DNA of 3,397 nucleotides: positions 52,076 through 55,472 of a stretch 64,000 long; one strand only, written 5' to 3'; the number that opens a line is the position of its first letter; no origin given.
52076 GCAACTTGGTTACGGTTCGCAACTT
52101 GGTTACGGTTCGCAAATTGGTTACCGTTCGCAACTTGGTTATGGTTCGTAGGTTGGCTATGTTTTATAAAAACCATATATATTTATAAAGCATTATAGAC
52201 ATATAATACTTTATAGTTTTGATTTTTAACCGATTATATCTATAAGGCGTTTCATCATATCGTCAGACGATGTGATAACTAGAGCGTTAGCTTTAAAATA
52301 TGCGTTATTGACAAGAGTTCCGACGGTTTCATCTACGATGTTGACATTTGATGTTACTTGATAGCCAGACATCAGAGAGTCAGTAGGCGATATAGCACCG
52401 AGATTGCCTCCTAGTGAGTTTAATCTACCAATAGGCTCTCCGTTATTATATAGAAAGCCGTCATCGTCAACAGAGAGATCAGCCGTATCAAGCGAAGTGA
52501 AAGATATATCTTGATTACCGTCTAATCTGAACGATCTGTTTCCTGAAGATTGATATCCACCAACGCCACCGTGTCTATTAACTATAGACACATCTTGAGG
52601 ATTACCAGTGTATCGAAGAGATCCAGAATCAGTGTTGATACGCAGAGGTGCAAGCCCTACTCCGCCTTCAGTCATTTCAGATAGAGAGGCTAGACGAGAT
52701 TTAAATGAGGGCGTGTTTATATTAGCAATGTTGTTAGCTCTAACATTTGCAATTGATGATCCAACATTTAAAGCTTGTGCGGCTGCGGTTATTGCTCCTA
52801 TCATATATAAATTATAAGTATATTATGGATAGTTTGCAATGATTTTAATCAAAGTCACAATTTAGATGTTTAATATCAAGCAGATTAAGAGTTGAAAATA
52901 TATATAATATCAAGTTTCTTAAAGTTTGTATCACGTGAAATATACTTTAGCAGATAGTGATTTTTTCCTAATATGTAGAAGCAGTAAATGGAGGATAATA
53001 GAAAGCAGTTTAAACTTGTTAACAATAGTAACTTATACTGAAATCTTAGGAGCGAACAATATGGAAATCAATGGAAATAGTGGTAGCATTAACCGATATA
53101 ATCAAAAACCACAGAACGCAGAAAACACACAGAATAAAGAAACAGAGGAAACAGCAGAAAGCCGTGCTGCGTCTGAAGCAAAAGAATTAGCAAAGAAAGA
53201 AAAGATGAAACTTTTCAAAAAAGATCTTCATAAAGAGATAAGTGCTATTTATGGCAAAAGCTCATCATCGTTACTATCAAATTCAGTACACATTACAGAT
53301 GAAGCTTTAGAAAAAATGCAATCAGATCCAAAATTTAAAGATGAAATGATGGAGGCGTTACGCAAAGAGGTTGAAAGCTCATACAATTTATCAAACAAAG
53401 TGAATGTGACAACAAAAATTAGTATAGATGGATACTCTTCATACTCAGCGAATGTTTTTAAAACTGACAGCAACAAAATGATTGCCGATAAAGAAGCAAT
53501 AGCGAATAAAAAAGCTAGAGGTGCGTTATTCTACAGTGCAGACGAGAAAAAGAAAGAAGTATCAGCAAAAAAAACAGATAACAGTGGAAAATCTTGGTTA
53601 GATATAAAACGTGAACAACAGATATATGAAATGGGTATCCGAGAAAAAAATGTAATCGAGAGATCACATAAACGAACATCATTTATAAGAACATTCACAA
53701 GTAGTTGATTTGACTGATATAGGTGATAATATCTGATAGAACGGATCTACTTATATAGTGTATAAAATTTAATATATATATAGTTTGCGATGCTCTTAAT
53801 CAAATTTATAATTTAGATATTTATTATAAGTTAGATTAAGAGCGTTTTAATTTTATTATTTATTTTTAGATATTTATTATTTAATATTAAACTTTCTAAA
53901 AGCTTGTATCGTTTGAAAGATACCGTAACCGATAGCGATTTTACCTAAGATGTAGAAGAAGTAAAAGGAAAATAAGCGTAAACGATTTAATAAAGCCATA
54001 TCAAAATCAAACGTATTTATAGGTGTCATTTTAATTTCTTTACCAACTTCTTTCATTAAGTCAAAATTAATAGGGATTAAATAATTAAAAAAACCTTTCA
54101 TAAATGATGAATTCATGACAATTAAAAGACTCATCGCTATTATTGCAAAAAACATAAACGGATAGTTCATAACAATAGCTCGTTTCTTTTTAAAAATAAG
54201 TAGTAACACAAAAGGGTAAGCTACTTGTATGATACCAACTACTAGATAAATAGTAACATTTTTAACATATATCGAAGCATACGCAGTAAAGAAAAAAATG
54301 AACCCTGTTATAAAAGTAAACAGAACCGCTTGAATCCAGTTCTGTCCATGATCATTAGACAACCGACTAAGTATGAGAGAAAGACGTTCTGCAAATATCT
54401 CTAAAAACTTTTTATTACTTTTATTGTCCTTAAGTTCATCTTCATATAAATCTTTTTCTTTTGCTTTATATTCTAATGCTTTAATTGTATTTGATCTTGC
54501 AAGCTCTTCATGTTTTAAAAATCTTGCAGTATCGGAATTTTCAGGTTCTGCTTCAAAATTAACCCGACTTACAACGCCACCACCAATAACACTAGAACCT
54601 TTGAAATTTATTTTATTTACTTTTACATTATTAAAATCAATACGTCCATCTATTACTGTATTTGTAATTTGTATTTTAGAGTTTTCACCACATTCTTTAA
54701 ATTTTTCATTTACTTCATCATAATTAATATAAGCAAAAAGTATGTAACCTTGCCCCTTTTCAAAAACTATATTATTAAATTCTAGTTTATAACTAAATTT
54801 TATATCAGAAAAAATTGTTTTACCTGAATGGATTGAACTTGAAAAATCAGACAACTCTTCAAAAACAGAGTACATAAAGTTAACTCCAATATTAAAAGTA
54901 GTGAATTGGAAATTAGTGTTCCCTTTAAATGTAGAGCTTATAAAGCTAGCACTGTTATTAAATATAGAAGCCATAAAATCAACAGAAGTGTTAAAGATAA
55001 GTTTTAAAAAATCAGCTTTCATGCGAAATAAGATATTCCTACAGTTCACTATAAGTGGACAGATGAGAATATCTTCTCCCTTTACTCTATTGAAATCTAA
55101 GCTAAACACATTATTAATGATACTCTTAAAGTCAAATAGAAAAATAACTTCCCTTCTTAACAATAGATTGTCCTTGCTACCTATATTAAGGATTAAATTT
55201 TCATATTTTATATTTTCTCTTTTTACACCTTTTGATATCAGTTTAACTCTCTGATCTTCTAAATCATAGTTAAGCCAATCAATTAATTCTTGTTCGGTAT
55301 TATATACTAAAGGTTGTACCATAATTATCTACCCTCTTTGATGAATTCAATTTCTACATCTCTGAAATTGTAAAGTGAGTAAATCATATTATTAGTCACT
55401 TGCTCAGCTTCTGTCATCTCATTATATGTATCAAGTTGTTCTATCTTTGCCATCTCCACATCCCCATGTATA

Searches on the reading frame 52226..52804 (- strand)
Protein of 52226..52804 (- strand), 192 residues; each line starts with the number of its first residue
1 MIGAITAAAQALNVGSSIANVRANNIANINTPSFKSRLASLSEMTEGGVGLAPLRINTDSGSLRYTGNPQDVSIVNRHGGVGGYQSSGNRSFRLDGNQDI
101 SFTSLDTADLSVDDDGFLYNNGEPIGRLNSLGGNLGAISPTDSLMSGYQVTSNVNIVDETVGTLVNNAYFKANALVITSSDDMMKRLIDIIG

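Call 9: search_protein_families(library=pfam, proteins=[window:52226-52804:-], max_evalue=0.01)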
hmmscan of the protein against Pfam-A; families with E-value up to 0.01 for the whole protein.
window:52226-52804:- (192 aa): 1 family
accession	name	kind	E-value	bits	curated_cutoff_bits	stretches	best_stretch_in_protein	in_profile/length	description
PF06429.18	Flg_bbr_C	-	8.4e-08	32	23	1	146-189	2-45/46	Flagellar basal body rod FlgEFG protein C-terminal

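Call 11: find_related_loci(query=window:52226-52804:-, collection=genome_contigs, flank=6000)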
Query window:52226-52804:- (192 aa) in genome_contigs; peptide patterns used: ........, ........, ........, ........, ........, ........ (x = any residue, [..] = any of these).
600 stretches matched a pattern (row limit reached: there are more); 93 encode a relative of the query (tblastn E <= 1e-3); the best 80 are kept; 80 distinct loci.
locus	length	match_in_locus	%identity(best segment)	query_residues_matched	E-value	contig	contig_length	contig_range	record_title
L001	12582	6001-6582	35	1-190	1e-26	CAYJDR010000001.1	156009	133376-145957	MAG TPA_asm: uncultured Deferribacteraceae bacterium isolate ERP123703_co1_272 genome assembly, contig: NODE_55_length_1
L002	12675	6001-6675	26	1-192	2e-11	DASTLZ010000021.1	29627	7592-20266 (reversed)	MAG TPA_asm: Sphingomonas sp. isolate SMAG_U3281 k141_215574, whole genome shotgun sequence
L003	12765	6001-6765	28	2-190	5e-9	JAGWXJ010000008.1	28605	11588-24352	MAG: Alphaproteobacteria bacterium isolate REEB464 contig-150_2848, whole genome shotgun sequence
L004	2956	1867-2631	27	2-190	5e-8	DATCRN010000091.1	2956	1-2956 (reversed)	MAG TPA_asm: Alphaproteobacteria bacterium isolate SMAG_U7280 k141_239377, whole genome shotgun sequence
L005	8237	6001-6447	28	1-159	7e-8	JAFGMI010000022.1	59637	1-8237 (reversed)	MAG: Melioribacteraceae bacterium isolate Zod_Metabat.461 k87_2754170, whole genome shotgun sequence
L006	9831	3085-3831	26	2-184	1e-7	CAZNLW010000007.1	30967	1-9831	MAG TPA_asm: uncultured Rhizobiaceae bacterium isolate SRP163575_co3_133 genome assembly, contig: NODE_1366_length_30967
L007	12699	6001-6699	21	1-192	2e-7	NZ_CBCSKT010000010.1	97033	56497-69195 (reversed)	MAG: Legionella sp. isolate Legionella Naegleria sp. PL0403 NODE_12_length_97033_cov_46.455062, whole genome shotgun seq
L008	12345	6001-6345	28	1-127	7e-7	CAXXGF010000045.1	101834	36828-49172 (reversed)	MAG: Melioribacteraceae bacterium isolate 4100227e-7e26-4022-97d3-18b24a1ddb5a genome assembly, contig: contig_45, whole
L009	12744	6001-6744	27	2-183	1e-6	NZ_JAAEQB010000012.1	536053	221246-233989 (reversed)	MAG: Bosea sp. (in: a-proteobacteria) isolate Gpa_7 GpaG_CONTIG297159, whole genome shotgun sequence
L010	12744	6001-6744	28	2-183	1e-6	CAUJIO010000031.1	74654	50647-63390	MAG: Pseudomonadota bacterium isolate KLAP69 genome assembly, contig: KLAP69_791112, whole genome shotgun sequence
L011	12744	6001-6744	25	2-183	3e-6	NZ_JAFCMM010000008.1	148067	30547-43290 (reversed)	Bradyrhizobium sp. U87765 SZCCT0048 NODE_8, whole genome shotgun sequence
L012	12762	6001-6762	27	1-183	3e-6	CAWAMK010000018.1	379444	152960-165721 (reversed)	MAG: uncultured Alphaproteobacteria bacterium isolate MFD02242.bin.2.3 genome assembly, contig: contig_289, whole genome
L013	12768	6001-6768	25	1-185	6e-6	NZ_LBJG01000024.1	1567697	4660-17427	Bradyrhizobium sp. CCBAU 51627 scaffold24, whole genome shotgun sequence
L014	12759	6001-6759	25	4-185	5e-6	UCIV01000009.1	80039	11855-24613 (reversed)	Rhizobiales bacterium isolate AFS084561 genome assembly, contig: contig_9, whole genome shotgun sequence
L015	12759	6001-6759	26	2-183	5e-6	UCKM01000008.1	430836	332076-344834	Rhizobiales bacterium isolate AFS091992 genome assembly, contig: contig_8, whole genome shotgun sequence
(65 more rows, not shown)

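Call 12: find_encoding_contigs(protein=window:52226-52804:-, flank=6000, max_places=10)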
Protein window:52226-52804:- (192 aa): 4 contigs read that carry it; 1 place shown.
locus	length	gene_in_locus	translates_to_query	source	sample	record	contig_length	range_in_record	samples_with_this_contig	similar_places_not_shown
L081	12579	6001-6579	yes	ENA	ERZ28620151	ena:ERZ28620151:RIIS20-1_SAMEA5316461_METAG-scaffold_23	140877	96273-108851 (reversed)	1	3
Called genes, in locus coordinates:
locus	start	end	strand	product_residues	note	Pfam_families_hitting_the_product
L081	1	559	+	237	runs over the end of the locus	PF12844:HTH_19 (weak), PF01381:HTH_3 (weak), PF00717:Peptidase_S24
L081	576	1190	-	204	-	PF08937:ThsB_TIR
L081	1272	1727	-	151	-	-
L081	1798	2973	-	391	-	PF00266:Aminotran_5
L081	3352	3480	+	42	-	-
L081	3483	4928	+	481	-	-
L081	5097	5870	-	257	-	-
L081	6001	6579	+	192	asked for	PF06429:Flg_bbr_C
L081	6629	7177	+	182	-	-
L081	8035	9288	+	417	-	PF03215:Rad17 (weak), PF00005:ABC_tran, PF13304:AAA_21 (faint)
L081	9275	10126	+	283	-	PF00528:BPD_transp_1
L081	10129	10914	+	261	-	PF00528:BPD_transp_1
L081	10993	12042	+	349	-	PF02030:Lipoprotein_8, PF01547:SBP_bac_1, PF13416:SBP_bac_8, PF13531:SBP_bac_11, PF13343:SBP_bac_6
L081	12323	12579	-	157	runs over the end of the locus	-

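Call 34: find_encoding_contigs(protein=window:52226-52804:-, flank=1500, max_places=10)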
Protein window:52226-52804:- (192 aa): 3 contigs read that carry it; 1 place shown.
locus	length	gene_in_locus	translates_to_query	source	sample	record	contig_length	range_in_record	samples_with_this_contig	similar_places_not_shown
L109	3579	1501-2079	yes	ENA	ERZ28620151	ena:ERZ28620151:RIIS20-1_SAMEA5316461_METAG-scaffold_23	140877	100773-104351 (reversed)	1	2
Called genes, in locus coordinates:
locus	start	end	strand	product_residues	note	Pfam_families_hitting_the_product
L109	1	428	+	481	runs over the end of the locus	-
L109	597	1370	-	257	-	-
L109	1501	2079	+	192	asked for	PF06429:Flg_bbr_C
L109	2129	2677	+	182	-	-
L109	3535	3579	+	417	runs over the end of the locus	PF03215:Rad17 (weak), PF00005:ABC_tran, PF13304:AAA_21 (faint)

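Call 48: find_homologous_proteins(query=window:52226-52804:-, max_evalue=1e-10)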
Query window:52226-52804:- (192 aa): 3 proteins with E <= 1e-10 among 406 candidates.
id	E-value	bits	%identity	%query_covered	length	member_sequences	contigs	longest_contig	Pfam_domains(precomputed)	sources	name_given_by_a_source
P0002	6.0e-109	380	96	100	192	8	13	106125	PF06429.19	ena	-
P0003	2.5e-62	228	61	99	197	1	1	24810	PF06429.19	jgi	-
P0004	2.8e-59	218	55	99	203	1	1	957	PF06429.19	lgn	-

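Call 49: find_encoding_contigs(protein=P0002, flank=4000, max_places=10)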
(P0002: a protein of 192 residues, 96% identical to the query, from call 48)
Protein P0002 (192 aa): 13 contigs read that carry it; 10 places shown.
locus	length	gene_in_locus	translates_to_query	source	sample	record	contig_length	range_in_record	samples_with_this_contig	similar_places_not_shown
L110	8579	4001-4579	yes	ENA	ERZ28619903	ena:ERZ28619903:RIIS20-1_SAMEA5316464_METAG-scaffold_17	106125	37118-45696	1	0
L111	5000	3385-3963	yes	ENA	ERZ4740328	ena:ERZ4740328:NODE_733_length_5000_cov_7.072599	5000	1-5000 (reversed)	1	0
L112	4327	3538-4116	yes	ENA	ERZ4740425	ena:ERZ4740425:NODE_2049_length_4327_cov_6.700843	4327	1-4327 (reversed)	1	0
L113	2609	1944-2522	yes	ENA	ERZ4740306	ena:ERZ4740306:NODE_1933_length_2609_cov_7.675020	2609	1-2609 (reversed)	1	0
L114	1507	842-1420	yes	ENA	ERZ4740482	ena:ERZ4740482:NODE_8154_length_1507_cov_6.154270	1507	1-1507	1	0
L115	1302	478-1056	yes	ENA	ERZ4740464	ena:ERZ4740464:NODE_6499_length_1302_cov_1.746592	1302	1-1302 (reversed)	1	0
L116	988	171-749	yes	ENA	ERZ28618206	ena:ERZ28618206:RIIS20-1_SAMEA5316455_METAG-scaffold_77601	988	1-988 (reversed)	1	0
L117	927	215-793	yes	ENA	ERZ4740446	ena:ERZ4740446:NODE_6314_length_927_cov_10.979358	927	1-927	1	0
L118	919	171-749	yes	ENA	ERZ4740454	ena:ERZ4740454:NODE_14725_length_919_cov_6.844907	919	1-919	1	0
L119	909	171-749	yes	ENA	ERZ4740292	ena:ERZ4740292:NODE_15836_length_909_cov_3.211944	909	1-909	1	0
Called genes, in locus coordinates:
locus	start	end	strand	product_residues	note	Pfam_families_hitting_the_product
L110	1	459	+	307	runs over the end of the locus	PF21598:PvuRts1I-like_N, PF18491:SRA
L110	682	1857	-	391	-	PF00266:Aminotran_5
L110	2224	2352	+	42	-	-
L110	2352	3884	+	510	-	PF13576:Pentapeptide_3 (faint)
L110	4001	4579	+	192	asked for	PF06429:Flg_bbr_C (weak)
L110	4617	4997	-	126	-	-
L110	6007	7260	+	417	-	PF03215:Rad17 (weak), PF00005:ABC_tran, PF13304:AAA_21 (faint)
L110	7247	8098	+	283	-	PF00528:BPD_transp_1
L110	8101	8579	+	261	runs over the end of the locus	PF00528:BPD_transp_1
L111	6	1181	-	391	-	PF00266:Aminotran_5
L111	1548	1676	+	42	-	-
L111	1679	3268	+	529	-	PF13576:Pentapeptide_3 (faint)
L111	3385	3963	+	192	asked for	PF06429:Flg_bbr_C (weak)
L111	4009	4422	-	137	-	-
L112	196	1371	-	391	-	PF00266:Aminotran_5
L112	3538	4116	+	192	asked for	PF06429:Flg_bbr_C (weak)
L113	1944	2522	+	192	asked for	PF06429:Flg_bbr_C (weak)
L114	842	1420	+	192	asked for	PF06429:Flg_bbr_C (weak)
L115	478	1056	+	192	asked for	PF06429:Flg_bbr_C (weak)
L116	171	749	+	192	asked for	PF06429:Flg_bbr_C (weak)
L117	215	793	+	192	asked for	PF06429:Flg_bbr_C (weak)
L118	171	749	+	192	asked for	PF06429:Flg_bbr_C (weak)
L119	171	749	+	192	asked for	PF06429:Flg_bbr_C (weak)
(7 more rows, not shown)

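Call 50: find_encoding_contigs(protein=P0003, flank=5000, max_places=5)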
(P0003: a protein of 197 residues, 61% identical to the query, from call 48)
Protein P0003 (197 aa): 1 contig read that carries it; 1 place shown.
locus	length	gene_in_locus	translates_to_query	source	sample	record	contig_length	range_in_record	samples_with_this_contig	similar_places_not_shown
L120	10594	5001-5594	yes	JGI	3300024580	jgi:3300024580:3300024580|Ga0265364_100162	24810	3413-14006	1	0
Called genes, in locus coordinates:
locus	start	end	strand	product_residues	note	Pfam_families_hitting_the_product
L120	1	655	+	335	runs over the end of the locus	PF00145:DNA_methylase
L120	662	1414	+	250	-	PF11463:R-HINP1I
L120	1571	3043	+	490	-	PF13576:Pentapeptide_3 (faint)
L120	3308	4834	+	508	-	PF13576:Pentapeptide_3 (faint)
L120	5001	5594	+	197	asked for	PF06429:Flg_bbr_C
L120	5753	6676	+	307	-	PF14088:DUF4268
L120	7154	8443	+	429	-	PF13304:AAA_21 (faint), PF03215:Rad17 (faint), PF00005:ABC_tran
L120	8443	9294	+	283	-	PF00528:BPD_transp_1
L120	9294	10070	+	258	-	PF00528:BPD_transp_1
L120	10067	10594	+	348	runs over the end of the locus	PF02030:Lipoprotein_8 (weak), PF01547:SBP_bac_1, PF13416:SBP_bac_8, PF13531:SBP_bac_11, PF13343:SBP_bac_6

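Call 60: search_protein_families(library=ncbifam, proteins=[window:52226-52804:-], max_evalue=0.001)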
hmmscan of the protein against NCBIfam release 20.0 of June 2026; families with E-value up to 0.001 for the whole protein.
window:52226-52804:- (192 aa): 16 families
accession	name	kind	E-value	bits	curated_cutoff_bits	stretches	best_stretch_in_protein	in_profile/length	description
NF009280.2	PRK12640.1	subfamily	1.5e-09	37.8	210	1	4-75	8-83/246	flagellar basal body rod protein FlgF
TIGR03506.1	FlgEFG_subfam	subfamily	2.8e-09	37.1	70.25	1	4-74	2-82/351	flagellar hook-basal body complex protein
TIGR02488.1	flgG_G_neg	equivalog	1.7e-07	31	252.75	0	144-186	212-254/259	flagellar basal-body rod protein FlgG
TIGR02490.1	flgF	equivalog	2.7e-07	30.4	178.5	1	8-76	4-81/218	flagellar basal-body rod protein FlgF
NF009278.1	PRK12636.1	equivalog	5.2e-07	29.5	350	1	141-189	212-260/263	flagellar basal body rod protein FlgG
NF004241.1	PRK05682.1-5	equivalog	5.6e-07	29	469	1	144-191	398-445/446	flagellar hook protein FlgE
NF005286.1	PRK06803.1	equivalog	1.2e-06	27.9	467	0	143-190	354-401/402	flagellar hook protein FlgE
TIGR01396.1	FlgB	equivalog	3.5e-06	27.3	59.05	1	5-37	5-37/131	flagellar basal body rod protein FlgB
TIGR02492.1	flgK_ends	equivalog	4.8e-06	26.1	170.75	0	4-46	2-44/437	flagellar hook-associated protein FlgK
NF004238.1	PRK05682.1-1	equivalog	1.1e-05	25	400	0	11-75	9-84/414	flagellar hook protein FlgE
NF009456.0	PRK12816.1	equivalog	6.5e-05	22.7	416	0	145-186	217-258/264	flagellar basal body rod protein FlgG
NF009262.0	PRK12619.1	equivalog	7.9e-05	23.1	183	1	9-44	13-48/130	flagellar basal body rod protein FlgB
NF009283.0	PRK12643.1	equivalog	0.00023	21.2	421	1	4-102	8-109/209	flagellar basal body rod protein FlgF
NF009332.0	PRK12690.1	equivalog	0.00031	20.1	288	0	21-74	21-83/239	flagellar hook-basal body complex protein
TIGR01395.1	FlgC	equivalog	0.0005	20.3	102.1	0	146-190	91-135/137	flagellar basal body rod protein FlgC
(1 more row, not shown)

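Call 61: list_cluster_members(proteins=[P0002])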
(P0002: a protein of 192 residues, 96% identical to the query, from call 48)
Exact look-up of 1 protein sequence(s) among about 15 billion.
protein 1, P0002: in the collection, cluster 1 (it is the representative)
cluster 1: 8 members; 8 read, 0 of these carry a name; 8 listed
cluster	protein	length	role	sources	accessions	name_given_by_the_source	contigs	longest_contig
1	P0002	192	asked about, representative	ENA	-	-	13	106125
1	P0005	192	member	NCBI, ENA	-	-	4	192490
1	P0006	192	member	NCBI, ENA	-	-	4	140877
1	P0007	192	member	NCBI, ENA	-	-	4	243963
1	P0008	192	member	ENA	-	-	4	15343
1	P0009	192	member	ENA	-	-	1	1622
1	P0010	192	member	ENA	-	-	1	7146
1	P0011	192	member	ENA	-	-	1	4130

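Call 62: find_encoding_contigs(protein=P0005, flank=3000, max_places=6)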
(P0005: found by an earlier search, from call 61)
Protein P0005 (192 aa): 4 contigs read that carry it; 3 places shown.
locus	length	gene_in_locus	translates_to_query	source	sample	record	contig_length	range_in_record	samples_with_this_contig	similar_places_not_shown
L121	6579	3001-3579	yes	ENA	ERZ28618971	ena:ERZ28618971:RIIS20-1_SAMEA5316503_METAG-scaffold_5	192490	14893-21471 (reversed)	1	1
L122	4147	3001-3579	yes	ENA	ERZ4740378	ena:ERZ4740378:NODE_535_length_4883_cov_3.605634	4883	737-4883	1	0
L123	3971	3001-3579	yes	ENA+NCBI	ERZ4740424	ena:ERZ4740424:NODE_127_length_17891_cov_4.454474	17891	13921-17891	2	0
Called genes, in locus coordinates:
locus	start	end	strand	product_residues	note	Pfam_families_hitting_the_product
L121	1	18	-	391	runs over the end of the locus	PF00266:Aminotran_5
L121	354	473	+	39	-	-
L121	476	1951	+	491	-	-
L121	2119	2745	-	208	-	-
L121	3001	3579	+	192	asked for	PF06429:Flg_bbr_C (weak)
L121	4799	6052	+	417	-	PF13304:AAA_21 (faint), PF03215:Rad17 (weak), PF00005:ABC_tran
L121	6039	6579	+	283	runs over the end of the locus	PF00528:BPD_transp_1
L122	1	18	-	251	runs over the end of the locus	?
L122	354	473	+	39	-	-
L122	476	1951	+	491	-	-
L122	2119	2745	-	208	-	-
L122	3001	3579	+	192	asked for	PF06429:Flg_bbr_C (weak)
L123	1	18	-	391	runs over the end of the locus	PF00266:Aminotran_5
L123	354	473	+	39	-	-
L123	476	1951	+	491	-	-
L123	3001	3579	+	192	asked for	PF06429:Flg_bbr_C (weak)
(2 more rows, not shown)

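Call 63: find_encoding_contigs(protein=P0007, flank=3000, max_places=6)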
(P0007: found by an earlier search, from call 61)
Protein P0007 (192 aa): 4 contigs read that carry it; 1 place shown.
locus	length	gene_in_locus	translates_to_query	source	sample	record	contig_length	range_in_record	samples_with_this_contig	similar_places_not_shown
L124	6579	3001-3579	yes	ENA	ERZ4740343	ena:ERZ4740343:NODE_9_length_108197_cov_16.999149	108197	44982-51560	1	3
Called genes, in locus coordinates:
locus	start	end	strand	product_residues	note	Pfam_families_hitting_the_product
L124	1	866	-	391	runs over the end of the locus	PF00155:Aminotran_1_2 (weak), PF00266:Aminotran_5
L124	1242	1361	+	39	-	-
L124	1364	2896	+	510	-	PF13576:Pentapeptide_3 (weak)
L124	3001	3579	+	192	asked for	PF06429:Flg_bbr_C (weak)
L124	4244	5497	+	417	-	PF03215:Rad17 (faint), PF13304:AAA_21 (faint), PF00005:ABC_tran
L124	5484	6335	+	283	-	PF00528:BPD_transp_1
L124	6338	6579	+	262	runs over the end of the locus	PF00528:BPD_transp_1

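Call 68: find_encoding_contigs(protein=P0008, flank=3000, max_places=6)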
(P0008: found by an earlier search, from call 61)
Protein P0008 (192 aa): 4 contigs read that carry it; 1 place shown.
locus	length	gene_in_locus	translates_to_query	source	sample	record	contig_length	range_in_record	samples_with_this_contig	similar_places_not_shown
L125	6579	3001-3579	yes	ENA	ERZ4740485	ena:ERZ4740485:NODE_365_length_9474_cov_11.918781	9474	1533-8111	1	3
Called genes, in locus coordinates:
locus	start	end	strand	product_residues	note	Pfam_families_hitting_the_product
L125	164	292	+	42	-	-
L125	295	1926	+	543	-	PF13576:Pentapeptide_3 (weak)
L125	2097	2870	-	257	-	-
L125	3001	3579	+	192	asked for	PF06429:Flg_bbr_C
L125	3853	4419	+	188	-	-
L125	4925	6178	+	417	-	PF03215:Rad17 (weak), PF00005:ABC_tran, PF13304:AAA_21 (faint)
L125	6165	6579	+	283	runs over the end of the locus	PF00528:BPD_transp_1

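Call 69: find_encoding_contigs(protein=P0011, flank=3000, max_places=6)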
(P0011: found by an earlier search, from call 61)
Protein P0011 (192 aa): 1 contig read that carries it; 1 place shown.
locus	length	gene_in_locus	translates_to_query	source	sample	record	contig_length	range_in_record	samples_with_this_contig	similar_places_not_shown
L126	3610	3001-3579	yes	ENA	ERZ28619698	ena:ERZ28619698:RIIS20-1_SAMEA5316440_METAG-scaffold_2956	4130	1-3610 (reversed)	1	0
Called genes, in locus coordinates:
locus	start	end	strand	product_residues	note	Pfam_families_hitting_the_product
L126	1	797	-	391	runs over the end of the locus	PF00266:Aminotran_5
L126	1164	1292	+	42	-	-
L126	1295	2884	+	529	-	PF13576:Pentapeptide_3 (faint)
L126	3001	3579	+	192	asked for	PF06429:Flg_bbr_C (weak)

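Call 70: find_encoding_contigs(protein=P0010, flank=3000, max_places=6)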
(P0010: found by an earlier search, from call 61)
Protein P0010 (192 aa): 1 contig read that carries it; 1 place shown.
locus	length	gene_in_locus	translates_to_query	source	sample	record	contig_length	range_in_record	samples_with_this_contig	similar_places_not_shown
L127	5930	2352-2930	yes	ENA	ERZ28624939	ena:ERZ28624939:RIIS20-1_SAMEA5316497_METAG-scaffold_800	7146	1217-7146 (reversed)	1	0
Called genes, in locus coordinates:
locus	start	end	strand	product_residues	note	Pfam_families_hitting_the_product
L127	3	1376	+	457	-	?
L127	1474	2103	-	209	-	-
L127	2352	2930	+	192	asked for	PF06429:Flg_bbr_C (weak)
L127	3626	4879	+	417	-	PF03215:Rad17 (weak), PF00005:ABC_tran, PF13304:AAA_21 (faint)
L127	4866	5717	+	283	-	PF00528:BPD_transp_1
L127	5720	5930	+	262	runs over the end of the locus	PF00528:BPD_transp_1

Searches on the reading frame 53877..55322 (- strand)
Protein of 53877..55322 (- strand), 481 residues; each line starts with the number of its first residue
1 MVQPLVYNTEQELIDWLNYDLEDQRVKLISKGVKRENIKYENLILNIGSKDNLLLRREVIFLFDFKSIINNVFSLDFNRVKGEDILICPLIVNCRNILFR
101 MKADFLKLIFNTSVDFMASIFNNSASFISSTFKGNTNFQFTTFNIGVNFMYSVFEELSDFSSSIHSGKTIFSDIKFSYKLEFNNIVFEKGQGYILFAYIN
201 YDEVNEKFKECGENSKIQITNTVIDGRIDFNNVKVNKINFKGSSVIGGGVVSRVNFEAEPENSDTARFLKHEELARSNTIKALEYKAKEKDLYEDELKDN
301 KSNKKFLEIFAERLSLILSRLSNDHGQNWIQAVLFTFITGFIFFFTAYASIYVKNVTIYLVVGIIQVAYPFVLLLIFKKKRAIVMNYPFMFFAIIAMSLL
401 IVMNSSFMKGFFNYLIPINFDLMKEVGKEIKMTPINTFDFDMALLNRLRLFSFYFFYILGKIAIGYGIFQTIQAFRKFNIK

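Call 9: search_protein_families(library=pfam, proteins=[window:53877-55322:-], max_evalue=0.01)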
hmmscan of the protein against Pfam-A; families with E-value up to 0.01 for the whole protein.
window:53877-55322:- (481 aa): 1 family
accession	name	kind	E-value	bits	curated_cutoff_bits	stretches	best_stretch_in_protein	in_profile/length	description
PF13576.12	Pentapeptide_3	-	7e-05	23.4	27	2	119-163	4-47/48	Pentapeptide repeats (9 copies)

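Call 60: search_protein_families(library=ncbifam, proteins=[window:53877-55322:-], max_evalue=0.001)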
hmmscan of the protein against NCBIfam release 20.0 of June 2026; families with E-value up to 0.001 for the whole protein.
window:53877-55322:- (481 aa): 0 families

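Call 77: search_protein_families(library=padloc, proteins=[window:53877-55322:-], max_evalue=0.001)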
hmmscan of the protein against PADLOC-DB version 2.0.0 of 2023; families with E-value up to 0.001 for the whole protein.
window:53877-55322:- (481 aa): 0 families
